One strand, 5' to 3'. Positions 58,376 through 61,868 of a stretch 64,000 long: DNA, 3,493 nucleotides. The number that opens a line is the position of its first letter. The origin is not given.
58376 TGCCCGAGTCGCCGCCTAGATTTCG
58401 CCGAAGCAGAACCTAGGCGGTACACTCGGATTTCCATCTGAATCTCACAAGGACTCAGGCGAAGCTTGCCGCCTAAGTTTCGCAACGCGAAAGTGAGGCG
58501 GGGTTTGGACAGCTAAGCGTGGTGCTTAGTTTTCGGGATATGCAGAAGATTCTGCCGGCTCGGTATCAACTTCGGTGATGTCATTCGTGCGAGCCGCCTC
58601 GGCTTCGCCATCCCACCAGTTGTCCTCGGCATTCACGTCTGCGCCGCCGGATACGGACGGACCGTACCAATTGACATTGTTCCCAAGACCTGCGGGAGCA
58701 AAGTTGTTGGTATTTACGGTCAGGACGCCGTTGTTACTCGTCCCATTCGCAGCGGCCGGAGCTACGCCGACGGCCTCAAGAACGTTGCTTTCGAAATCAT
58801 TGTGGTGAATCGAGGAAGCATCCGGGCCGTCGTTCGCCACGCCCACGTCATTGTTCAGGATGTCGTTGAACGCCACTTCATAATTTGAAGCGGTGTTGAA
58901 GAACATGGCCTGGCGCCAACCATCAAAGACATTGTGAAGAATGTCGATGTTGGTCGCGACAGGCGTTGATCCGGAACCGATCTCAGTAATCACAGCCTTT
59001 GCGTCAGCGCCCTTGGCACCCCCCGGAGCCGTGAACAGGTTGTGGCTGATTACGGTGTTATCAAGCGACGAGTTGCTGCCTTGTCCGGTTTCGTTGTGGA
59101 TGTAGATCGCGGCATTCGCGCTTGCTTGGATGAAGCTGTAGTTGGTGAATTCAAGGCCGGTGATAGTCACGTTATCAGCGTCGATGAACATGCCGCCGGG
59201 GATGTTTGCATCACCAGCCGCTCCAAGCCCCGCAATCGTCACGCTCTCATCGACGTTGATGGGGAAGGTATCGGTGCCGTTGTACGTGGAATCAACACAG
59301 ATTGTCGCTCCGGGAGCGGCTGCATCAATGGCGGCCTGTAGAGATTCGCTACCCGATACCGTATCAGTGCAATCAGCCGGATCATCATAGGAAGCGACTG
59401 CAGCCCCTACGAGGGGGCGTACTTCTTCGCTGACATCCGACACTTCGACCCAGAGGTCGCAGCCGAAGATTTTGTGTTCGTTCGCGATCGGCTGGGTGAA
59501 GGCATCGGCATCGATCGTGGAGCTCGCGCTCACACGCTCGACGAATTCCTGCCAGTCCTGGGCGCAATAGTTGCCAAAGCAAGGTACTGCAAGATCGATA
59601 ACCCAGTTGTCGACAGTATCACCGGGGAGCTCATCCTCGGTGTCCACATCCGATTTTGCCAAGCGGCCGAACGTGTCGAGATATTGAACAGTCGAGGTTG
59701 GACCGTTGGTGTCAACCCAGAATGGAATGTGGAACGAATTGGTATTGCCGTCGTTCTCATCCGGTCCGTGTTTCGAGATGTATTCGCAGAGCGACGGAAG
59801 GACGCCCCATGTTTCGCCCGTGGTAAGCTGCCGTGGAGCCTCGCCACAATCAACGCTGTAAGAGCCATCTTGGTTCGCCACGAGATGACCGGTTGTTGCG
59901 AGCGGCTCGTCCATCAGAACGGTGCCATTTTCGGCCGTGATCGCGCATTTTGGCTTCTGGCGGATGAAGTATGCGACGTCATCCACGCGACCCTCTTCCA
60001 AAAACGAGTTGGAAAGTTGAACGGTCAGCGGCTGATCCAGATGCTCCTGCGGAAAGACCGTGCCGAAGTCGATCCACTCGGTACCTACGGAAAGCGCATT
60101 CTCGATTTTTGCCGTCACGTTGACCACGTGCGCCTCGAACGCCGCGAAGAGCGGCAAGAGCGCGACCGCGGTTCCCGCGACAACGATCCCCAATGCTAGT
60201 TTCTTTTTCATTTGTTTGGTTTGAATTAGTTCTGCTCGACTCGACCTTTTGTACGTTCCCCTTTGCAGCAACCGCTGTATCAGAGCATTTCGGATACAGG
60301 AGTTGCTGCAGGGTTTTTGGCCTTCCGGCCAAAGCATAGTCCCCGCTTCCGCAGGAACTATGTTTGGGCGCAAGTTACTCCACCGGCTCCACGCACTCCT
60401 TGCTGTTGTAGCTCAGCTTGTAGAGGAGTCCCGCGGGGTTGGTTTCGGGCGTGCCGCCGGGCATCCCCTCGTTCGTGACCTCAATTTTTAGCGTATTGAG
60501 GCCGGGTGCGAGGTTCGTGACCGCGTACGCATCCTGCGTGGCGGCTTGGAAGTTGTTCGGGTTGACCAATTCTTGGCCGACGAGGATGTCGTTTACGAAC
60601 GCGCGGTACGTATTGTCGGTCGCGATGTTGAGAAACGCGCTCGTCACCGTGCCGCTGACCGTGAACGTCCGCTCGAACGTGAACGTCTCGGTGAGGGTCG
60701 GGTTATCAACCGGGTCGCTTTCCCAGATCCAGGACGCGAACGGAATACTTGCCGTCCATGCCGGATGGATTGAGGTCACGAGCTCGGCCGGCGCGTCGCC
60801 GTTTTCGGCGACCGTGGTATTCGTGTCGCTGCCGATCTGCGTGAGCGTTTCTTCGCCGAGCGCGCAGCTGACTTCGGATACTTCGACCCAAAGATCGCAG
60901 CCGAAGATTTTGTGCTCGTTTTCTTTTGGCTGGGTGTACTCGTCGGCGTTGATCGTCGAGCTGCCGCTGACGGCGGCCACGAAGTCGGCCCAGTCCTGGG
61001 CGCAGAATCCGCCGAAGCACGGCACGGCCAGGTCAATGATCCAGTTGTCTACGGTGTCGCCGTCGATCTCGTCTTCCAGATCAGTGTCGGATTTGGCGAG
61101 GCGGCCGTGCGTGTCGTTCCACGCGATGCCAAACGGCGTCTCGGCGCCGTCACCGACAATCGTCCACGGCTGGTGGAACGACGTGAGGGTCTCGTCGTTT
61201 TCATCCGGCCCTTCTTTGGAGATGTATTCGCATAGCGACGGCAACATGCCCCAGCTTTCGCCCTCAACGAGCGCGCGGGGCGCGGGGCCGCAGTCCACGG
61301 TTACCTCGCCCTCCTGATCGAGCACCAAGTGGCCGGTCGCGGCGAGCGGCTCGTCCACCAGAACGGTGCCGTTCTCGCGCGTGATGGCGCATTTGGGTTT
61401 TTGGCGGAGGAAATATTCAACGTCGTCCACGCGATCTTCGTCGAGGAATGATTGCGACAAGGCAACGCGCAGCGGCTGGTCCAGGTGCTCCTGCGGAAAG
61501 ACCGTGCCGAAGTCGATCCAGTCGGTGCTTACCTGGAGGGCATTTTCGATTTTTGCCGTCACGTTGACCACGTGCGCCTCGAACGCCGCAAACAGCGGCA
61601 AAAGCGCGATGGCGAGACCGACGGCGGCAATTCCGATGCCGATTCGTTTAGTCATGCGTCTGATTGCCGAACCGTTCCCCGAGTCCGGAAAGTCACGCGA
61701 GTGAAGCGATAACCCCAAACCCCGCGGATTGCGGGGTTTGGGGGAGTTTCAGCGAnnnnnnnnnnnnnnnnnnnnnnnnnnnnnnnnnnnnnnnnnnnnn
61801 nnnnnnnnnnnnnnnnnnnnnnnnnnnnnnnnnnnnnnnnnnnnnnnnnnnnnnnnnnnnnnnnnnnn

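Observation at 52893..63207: SipW-type signal peptidase locus with five secreted proteins sharing a conserved N-domain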

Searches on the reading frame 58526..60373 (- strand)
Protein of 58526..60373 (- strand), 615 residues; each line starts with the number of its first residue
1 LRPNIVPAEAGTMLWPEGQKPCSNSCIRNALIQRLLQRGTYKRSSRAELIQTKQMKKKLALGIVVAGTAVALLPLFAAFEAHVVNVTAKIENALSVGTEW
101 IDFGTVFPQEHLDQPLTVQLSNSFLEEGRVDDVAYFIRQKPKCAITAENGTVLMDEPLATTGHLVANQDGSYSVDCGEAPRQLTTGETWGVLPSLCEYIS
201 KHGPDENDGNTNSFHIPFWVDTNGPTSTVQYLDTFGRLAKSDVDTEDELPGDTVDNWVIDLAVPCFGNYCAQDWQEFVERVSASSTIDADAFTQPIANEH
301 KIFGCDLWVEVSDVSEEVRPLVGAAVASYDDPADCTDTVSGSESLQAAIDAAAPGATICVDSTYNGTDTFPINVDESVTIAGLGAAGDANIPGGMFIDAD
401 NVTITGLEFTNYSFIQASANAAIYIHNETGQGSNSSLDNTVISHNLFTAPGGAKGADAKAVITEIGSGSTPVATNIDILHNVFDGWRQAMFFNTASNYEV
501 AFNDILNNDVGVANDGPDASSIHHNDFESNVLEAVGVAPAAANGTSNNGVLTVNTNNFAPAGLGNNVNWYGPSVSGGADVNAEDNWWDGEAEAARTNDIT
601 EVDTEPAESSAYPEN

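Call 3: search_protein_families(library=pfam, proteins=[window:58526-60373:-], max_evalue=0.01)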
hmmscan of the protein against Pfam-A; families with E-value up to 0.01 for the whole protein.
window:58526-60373:- (615 aa): 0 families

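Call 4: search_protein_families(library=ncbifam, proteins=[window:58526-60373:-], max_evalue=0.01)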
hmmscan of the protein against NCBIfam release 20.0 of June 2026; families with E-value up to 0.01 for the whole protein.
window:58526-60373:- (615 aa): 1 family
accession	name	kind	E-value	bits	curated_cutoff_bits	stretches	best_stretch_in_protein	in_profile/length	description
TIGR04247.1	NosD_copper_fam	subfamily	6.4e-09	34.9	300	1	345-447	1-98/377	nitrous oxide reductase family maturation protein NosD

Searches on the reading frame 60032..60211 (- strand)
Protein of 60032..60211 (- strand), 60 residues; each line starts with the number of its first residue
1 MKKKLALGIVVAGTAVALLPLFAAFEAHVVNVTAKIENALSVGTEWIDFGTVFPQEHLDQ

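Call 68: search_protein_families(library=ncbifam, proteins=[window:60032-60211:-], max_evalue=10)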
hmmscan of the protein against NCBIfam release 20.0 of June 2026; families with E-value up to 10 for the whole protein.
seq(60 aa): 0 families

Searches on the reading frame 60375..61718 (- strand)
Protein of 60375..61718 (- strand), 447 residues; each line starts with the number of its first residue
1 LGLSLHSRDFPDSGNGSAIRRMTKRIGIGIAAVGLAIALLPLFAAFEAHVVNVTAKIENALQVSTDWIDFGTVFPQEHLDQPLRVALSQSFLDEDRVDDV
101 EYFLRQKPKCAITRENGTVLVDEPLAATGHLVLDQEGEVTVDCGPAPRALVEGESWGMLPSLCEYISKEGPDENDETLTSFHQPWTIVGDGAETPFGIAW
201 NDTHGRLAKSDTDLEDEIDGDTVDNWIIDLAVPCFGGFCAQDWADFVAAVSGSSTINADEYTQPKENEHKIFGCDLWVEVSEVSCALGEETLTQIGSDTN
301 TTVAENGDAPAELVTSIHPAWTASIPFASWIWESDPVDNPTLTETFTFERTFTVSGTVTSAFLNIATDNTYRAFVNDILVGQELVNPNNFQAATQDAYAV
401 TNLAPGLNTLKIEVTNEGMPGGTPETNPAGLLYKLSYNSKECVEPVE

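Call 3: search_protein_families(library=pfam, proteins=[window:60375-61718:-], max_evalue=0.01)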
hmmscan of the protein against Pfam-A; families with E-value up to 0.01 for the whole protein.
window:60375-61718:- (447 aa): 0 families

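Call 4: search_protein_families(library=ncbifam, proteins=[window:60375-61718:-], max_evalue=0.01)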
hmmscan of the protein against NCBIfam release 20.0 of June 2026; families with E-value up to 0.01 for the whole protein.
window:60375-61718:- (447 aa): 1 family
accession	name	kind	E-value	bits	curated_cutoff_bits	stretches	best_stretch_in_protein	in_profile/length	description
NF041573.1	rhamnosid_Stmyc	equivalog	5.8e-06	24.4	1720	1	322-439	131-243/1028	alpha-L-rhamnosidase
